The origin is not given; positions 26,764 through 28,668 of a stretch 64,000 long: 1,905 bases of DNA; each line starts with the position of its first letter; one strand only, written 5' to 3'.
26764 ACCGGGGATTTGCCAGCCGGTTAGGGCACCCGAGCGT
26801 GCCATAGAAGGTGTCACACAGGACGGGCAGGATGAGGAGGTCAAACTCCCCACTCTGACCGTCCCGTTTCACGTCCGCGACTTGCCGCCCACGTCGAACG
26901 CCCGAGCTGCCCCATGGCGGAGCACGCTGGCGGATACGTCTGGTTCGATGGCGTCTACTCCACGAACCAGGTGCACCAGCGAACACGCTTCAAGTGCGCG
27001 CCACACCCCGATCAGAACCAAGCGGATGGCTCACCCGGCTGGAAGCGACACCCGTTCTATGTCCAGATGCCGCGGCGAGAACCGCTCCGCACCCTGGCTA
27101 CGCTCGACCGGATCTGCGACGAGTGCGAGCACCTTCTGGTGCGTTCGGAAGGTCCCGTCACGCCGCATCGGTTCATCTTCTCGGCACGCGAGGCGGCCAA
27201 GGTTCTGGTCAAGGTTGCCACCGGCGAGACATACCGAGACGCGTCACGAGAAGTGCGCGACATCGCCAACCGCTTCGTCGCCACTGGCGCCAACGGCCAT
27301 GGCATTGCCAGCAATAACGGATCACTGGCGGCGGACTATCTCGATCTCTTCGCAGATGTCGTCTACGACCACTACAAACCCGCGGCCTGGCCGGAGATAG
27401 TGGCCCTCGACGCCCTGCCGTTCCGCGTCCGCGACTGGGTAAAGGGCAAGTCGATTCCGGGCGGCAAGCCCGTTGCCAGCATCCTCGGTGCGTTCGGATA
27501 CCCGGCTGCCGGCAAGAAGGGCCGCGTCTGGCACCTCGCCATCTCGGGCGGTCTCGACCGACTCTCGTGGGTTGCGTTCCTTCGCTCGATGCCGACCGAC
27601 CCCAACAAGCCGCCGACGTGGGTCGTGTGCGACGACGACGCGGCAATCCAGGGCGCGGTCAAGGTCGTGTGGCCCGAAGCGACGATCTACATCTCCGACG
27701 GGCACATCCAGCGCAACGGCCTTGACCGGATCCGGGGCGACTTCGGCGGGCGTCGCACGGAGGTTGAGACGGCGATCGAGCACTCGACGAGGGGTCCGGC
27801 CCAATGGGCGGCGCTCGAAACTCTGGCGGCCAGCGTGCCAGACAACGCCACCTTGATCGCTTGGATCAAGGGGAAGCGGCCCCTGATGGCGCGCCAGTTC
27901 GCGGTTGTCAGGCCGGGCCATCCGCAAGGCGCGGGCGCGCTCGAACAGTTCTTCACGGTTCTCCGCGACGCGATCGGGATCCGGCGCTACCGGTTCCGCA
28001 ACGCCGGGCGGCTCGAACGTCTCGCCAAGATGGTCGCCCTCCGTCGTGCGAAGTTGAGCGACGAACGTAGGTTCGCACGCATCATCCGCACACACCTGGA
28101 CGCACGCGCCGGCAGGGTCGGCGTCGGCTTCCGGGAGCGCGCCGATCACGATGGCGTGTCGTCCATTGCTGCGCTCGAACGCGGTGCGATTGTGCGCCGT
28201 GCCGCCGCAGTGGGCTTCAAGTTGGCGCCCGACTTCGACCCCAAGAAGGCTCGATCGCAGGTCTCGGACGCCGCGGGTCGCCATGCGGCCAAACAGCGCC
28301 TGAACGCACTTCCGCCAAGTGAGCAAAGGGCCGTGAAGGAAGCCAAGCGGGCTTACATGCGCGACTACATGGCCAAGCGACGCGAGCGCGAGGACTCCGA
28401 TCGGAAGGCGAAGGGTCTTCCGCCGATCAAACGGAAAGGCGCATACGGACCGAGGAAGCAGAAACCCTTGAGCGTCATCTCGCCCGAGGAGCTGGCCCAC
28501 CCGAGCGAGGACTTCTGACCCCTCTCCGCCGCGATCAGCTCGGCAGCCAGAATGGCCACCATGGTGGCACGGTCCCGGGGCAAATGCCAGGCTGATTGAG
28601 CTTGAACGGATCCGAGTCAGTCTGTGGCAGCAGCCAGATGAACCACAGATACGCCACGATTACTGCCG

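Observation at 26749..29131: IS-like insertion between the convergent upp and uraA genes: MULE/IS256-related transposase with an N-terminal zinc-finger-like region, bounded by 29-bp perfect hairpin-forming inverted repeats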

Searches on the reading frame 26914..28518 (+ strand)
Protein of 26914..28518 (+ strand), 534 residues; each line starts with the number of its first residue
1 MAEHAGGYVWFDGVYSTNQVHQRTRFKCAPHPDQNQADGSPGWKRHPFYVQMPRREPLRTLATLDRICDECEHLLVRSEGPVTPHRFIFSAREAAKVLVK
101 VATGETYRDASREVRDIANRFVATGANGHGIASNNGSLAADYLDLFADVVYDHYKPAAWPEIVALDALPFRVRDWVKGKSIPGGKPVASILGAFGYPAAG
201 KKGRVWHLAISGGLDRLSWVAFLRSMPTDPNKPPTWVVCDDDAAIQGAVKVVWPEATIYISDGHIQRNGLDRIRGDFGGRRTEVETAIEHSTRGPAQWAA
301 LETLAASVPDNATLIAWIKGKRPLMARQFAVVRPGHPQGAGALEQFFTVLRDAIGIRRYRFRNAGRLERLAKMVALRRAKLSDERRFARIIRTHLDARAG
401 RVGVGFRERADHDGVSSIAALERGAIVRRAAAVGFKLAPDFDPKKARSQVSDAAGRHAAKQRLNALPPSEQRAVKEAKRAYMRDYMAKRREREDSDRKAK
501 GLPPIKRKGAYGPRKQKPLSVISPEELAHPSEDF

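Call 4: search_protein_families(library=pfam, proteins=[window:26914-28518:+], max_evalue=1)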
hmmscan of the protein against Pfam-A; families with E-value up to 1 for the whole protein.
window:26914-28518:+ (534 aa): 2 families
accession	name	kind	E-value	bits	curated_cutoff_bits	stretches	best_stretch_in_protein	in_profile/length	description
PF10551.15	MULE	-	0.0086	16.9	27.6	1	230-265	61-96/99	MULE transposase domain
PF00872.24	Transposase_mut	-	0.11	11.7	21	1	163-273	163-265/379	Transposase, Mutator family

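Call 5: search_protein_families(library=ncbifam, proteins=[window:26914-28518:+], max_evalue=1)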
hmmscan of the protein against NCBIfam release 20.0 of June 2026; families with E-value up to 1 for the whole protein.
window:26914-28518:+ (534 aa): 1 family
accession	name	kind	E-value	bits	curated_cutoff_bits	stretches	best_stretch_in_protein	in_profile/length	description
NF033543.2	transpos_IS256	equivalog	0.042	12.8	150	1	188-294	141-248/338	IS256 family transposase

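Call 7: find_homologous_proteins(query=window:26914-28518:+)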
Query window:26914-28518:+ (534 aa): 7 proteins with E <= 0.001 among 8000 candidates.
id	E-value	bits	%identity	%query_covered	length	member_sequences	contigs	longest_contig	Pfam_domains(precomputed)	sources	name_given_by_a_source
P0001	0.0e+0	1220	100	100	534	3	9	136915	-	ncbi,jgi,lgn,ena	jgi:hypothetical protein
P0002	1.2e-201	689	95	59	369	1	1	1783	-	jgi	jgi:hypothetical protein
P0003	7.3e-173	594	56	100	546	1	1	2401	-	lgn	-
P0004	4.1e-171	589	57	95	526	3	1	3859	-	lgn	-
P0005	7.8e-70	254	39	77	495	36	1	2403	-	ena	-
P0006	4.9e-66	242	37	86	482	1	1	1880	-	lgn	-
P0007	3.2e-46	177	39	46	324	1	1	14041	PF00872.25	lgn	-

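Call 8: search_solved_structures(query=window:26914-28518:+, max_evalue=10)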
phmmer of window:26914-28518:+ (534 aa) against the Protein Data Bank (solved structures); distinct sequences matched with E-value up to 10: 0.

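Call 9: find_encoding_contigs(protein=P0001, flank=6000, max_places=10)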
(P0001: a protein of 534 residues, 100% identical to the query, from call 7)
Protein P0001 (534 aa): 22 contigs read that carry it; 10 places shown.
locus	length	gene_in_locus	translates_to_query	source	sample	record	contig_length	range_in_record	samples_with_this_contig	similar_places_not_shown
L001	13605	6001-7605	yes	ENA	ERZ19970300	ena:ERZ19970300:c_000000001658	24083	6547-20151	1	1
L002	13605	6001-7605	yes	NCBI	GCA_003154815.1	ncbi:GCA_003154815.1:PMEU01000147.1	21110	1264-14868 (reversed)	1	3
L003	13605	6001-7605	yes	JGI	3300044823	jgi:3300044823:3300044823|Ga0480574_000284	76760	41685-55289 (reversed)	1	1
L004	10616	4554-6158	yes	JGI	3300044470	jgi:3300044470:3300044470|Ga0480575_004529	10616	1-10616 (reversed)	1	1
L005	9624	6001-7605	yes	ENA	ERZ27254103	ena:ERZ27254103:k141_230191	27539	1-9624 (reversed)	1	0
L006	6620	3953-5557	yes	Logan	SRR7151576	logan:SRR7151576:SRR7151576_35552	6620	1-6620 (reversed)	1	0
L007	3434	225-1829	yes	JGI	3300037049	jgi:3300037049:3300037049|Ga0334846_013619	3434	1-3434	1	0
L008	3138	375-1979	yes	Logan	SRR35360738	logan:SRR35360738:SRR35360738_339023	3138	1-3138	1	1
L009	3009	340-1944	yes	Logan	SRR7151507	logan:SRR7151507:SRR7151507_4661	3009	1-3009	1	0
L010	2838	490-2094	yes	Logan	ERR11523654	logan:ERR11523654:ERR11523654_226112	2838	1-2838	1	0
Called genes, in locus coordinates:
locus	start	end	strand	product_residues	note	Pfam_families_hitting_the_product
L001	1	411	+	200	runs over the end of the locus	PF12389:Peptidase_M73 (weak)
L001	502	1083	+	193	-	-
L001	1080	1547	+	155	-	-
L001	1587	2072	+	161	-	-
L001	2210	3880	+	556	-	PF09043:Lys-AminoMut_A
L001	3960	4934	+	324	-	PF09594:GT87 (weak)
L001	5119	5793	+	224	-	PF14681:UPRTase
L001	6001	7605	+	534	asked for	-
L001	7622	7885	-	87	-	-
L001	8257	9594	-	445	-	PF00860:Xan_ur_permease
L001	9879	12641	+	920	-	PF00690:Cation_ATPase_N, PF00122:E1-E2_ATPase, PF00702:Hydrolase, PF13246:Cation_ATPase, PF00689:Cation_ATPase_C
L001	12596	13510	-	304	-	PF01261:AP_endonuc_2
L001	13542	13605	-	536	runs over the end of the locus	PF00370:FGGY_N, PF02782:FGGY_C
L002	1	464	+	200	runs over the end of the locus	PF12389:Peptidase_M73 (weak)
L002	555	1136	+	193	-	-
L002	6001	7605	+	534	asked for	-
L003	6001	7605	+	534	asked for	-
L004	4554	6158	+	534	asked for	-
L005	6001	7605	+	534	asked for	-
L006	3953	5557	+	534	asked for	-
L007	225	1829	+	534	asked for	-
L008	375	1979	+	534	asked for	-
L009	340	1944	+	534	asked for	-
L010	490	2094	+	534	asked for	-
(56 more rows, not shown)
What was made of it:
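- The retrieved contigs that carry the protein show it at the same locus (call 9).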

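Call 10: find_encoding_contigs(protein=P0003, flank=6000)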
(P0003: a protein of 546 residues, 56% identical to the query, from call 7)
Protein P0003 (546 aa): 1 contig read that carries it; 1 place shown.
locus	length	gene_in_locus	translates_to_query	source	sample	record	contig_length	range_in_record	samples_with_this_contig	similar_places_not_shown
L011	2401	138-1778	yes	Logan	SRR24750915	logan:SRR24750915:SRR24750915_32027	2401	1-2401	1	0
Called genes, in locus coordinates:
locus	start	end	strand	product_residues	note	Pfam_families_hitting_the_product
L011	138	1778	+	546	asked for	-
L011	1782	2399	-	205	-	?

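Call 11: find_encoding_contigs(protein=P0005, flank=6000)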
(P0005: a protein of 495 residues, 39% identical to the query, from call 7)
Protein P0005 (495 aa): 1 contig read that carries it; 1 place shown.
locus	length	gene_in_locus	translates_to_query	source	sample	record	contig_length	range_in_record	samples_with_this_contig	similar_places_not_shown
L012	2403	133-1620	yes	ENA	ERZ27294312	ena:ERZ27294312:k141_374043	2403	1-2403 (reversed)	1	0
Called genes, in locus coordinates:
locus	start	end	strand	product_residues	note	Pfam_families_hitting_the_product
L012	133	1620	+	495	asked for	-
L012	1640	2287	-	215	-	-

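Call 13: find_encoding_contigs(protein=P0004, flank=6000)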
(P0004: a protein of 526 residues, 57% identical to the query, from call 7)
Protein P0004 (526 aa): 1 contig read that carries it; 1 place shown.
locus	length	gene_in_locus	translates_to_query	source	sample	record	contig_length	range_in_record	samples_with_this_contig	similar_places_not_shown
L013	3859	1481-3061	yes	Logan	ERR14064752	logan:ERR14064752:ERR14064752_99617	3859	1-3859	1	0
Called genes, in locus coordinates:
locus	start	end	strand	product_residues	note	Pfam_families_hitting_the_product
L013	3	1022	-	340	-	?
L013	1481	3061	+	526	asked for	-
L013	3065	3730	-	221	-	-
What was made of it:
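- On IS256 family / prokaryotic Mutator-like transposases: The same two-gene layout occurs in L011, L012 and L013 (calls 10, 11, 13).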

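Call 14: find_encoding_contigs(protein=P0007, flank=8000)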
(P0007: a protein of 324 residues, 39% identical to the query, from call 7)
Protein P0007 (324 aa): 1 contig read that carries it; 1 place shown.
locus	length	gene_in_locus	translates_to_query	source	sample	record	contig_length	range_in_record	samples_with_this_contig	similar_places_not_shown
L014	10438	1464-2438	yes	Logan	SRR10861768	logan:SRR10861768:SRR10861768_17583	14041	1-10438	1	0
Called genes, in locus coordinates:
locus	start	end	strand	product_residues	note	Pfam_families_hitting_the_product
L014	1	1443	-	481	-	?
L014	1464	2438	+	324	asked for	PF00872:Transposase_mut (weak)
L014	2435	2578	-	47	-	-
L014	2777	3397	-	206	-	PF00072:Response_reg, PF00196:GerE, PF08281:Sigma70_r4_2 (weak)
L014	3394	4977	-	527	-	PF07730:HisKA_3 (weak), PF13581:HATPase_c_2 (weak), PF02518:HATPase_c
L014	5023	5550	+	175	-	-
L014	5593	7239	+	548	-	PF13091:PLDc_2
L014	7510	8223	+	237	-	-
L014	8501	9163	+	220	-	PF00072:Response_reg, PF08281:Sigma70_r4_2, PF00196:GerE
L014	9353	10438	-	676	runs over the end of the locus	PF00989:PAS (faint), PF13188:PAS_8 (faint), PF08448:PAS_4, PF13426:PAS_9 (weak), PF00563:EAL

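Call 15: find_encoding_contigs(protein=P0006, flank=6000)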
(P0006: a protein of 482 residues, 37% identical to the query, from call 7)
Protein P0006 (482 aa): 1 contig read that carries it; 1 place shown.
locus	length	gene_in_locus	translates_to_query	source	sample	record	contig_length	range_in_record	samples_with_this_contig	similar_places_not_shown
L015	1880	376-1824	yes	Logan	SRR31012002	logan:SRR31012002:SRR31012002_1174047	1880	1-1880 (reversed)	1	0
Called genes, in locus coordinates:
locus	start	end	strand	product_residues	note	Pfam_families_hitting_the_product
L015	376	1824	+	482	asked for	-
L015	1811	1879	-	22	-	?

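Call 30: list_cluster_members(proteins=[P0005, P0004, P0003, P0006, P0002])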
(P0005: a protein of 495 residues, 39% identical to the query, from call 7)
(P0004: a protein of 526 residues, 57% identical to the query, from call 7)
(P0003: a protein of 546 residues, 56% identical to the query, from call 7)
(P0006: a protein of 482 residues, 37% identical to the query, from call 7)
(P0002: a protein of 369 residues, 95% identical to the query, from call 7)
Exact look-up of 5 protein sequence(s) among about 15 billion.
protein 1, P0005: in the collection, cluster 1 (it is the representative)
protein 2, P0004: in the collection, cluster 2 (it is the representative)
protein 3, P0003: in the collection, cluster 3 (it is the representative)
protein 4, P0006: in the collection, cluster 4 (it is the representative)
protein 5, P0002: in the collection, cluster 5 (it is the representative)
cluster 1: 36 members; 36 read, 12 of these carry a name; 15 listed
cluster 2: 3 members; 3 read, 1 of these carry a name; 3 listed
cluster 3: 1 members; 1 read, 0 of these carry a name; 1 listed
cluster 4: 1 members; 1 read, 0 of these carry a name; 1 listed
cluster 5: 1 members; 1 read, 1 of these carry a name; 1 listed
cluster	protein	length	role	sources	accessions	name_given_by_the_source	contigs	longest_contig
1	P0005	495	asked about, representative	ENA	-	-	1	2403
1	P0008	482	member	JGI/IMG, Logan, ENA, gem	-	hypothetical protein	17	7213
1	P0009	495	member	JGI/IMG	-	hypothetical protein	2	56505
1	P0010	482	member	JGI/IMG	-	hypothetical protein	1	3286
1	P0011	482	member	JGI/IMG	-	hypothetical protein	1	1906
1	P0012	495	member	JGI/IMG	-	hypothetical protein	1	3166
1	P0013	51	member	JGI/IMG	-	pimeloyl-ACP methyl ester carboxylesterase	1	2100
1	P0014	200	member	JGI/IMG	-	hypothetical protein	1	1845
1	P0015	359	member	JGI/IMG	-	hypothetical protein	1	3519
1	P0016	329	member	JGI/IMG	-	hypothetical protein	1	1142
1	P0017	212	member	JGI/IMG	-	hypothetical protein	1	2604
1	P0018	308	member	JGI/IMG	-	hypothetical protein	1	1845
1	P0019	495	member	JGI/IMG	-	hypothetical protein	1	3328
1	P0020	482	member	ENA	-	-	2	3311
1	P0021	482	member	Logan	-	-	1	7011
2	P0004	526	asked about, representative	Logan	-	-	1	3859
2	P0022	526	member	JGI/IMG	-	hypothetical protein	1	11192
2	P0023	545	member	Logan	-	-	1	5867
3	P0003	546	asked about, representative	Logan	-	-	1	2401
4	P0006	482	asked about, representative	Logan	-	-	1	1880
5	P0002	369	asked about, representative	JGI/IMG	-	hypothetical protein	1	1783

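Call 32: find_encoding_contigs(protein=P0022, flank=6000)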
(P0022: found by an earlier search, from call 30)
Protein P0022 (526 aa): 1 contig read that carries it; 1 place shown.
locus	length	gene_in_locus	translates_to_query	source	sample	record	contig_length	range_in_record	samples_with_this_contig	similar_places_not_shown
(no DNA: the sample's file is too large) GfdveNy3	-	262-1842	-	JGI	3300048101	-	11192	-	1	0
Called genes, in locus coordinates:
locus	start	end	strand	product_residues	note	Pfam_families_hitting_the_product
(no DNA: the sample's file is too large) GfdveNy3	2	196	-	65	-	?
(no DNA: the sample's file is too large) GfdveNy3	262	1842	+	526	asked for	-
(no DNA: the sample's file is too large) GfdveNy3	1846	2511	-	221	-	-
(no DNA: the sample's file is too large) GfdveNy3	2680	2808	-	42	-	-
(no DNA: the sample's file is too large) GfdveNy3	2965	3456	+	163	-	PF13404:HTH_AsnC-type, PF13412:HTH_24, PF01037:AsnC_trans_reg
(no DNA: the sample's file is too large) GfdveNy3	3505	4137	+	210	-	PF04542:Sigma70_r2, PF08281:Sigma70_r4_2, PF04545:Sigma70_r4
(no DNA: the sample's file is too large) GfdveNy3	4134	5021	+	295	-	PF10099:RskA_C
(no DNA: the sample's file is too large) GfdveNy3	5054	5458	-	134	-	-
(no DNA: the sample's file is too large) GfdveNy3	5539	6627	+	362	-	PF01790:LGT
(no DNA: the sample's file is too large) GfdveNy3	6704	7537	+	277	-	PF01553:Acyltransferase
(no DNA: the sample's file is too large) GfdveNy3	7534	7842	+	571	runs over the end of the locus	PF07690:MFS_1, PF00027:cNMP_binding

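Call 33: find_encoding_contigs(protein=P0023, flank=6000)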
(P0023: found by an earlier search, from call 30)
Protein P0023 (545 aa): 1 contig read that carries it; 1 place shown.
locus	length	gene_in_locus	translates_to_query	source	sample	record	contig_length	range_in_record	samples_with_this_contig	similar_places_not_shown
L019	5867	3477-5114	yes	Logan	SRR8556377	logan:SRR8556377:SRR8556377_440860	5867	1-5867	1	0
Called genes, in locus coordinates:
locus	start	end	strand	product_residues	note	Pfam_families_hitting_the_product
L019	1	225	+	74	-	?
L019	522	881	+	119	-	-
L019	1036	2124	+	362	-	PF10851:DUF2652, PF10604:Polyketide_cyc2, PF08327:AHSA1 (weak)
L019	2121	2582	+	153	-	PF10604:Polyketide_cyc2, PF03364:Polyketide_cyc (weak)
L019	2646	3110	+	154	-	PF00376:MerR, PF13411:MerR_1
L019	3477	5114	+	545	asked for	-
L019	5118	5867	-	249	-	?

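Call 37: find_encoding_contigs(protein=P0008, flank=3000, max_places=10)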
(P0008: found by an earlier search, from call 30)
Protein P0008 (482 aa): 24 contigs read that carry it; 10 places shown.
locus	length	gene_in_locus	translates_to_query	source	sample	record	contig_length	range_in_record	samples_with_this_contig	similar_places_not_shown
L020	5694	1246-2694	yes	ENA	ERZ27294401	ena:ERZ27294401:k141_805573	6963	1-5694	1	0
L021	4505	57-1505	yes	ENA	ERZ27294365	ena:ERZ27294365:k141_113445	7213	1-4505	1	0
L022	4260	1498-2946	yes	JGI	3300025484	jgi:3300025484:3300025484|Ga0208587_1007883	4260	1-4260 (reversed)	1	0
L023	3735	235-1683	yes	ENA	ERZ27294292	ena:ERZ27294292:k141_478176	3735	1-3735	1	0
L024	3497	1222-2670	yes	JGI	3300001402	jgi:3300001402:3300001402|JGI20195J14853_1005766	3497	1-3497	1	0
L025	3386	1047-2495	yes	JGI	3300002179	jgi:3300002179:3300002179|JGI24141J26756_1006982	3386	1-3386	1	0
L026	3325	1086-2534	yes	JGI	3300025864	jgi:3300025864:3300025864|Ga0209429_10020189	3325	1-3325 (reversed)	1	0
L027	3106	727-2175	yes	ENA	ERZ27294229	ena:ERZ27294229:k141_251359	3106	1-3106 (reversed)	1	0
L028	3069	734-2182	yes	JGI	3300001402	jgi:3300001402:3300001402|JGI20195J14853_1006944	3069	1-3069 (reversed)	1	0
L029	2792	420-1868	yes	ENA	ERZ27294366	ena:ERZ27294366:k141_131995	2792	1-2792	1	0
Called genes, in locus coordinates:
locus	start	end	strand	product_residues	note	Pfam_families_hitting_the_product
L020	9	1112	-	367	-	PF12760:Zn_ribbon_IS1595, PF12762:DDE_Tnp_IS1595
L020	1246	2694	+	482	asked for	-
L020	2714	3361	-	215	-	-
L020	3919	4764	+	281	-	PF09339:HTH_IclR (faint), PF01909:NTP_transf_2, PF18765:Polbeta (weak)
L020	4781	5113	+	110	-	-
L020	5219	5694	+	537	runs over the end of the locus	PF13727:CoA_binding_3, PF02397:Bac_transf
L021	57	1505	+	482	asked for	-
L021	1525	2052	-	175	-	-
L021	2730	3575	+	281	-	PF09339:HTH_IclR (faint), PF01909:NTP_transf_2, PF18765:Polbeta (weak)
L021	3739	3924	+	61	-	-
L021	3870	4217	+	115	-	-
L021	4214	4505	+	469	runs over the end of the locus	PF13727:CoA_binding_3, PF02397:Bac_transf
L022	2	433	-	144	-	PF08818:DUF1801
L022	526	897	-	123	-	PF00903:Glyoxalase (weak), PF18029:Glyoxalase_6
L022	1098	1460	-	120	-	-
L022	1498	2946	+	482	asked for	-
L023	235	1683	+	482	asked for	-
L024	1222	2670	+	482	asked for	-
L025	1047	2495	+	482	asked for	-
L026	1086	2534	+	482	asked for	-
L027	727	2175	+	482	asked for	-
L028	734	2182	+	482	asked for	-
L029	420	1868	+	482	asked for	-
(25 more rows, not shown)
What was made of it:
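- Homologous elements sit in unrelated contexts (calls 13, 33, 37).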

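Call 38: find_encoding_contigs(protein=P0009, flank=3000, max_places=10)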
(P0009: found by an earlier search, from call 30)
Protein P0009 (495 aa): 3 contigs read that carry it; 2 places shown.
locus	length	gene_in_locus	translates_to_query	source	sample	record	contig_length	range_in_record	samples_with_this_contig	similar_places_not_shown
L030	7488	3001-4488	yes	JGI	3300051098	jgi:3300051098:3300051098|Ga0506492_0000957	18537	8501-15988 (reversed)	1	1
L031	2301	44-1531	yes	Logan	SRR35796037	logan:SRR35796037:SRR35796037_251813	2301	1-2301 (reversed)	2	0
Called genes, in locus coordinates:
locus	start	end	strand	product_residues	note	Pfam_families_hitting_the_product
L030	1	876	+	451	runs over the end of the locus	PF01943:Polysacc_synt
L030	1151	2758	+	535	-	PF05048:NosD (faint), PF13229:Beta_helix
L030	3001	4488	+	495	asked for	-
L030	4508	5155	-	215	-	-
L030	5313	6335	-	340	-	-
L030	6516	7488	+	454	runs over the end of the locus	PF04932:Wzy_C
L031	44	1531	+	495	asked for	-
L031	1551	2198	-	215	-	-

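Call 49: search_protein_representatives(alignment_id=A2)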
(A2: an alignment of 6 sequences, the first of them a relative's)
Query: 6 sequences, 468 profile positions. Proteins with E-value up to 0.001 (for the whole library): 1196; up to 1e-10: 704; up to 1e-30: 280. The best 150 are listed.
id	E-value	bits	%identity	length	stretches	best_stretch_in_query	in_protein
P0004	5.2e-222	754.2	-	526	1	8-465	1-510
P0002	1.7e-149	515.2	-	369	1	1-304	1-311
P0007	1.5e-138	479.1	-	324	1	135-453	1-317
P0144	4.4e-135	467.6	-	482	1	4-457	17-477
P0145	4.7e-130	451.0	-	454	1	3-443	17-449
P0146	8.7e-123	427.1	-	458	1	2-442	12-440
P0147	2.3e-118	412.5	-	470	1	3-433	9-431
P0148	2.1e-113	396.1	-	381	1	3-273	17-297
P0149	2.4e-106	372.8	-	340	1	35-358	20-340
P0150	5.7e-103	361.7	-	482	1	3-458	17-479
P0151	2.8e-101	356.1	-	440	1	20-445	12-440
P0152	3.2e-95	336.2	-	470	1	3-444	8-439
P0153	1.5e-88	314.2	-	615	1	3-455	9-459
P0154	5.9e-80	285.8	-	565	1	4-426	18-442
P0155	1.2e-78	281.5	-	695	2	3-269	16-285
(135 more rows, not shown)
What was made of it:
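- The family profile finds 1,196 cluster representatives, 280 of them at E<=1e-30 (call 49).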

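Call 51: search_protein_families(library=pfam, alignment_id=A3, max_evalue=0.01)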
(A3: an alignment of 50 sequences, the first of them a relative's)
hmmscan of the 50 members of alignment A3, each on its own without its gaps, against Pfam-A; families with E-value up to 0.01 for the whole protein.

A. member 1, P0001 (534 aa): 1 family
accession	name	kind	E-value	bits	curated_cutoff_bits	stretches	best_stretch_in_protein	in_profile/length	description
PF10551.15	MULE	-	0.0086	16.9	27.6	0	230-265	61-96/99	MULE transposase domain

B. families by the number of members that match (of 50 scanned): 6 families
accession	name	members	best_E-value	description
PF10551.15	MULE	26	1.6e-06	MULE transposase domain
PF14311.12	DUF4379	18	1.4e-36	Probable Treble clef zinc finger domain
PF00872.24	Transposase_mut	13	1e-07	Transposase, Mutator family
PF01609.27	DDE_Tnp_1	1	0.0012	Transposase DDE domain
PF20173.3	ZnF_RZ-type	1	0.002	RZ type zinc finger domain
PF03050.20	DDE_Tnp_IS66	1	0.005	Transposase IS66 family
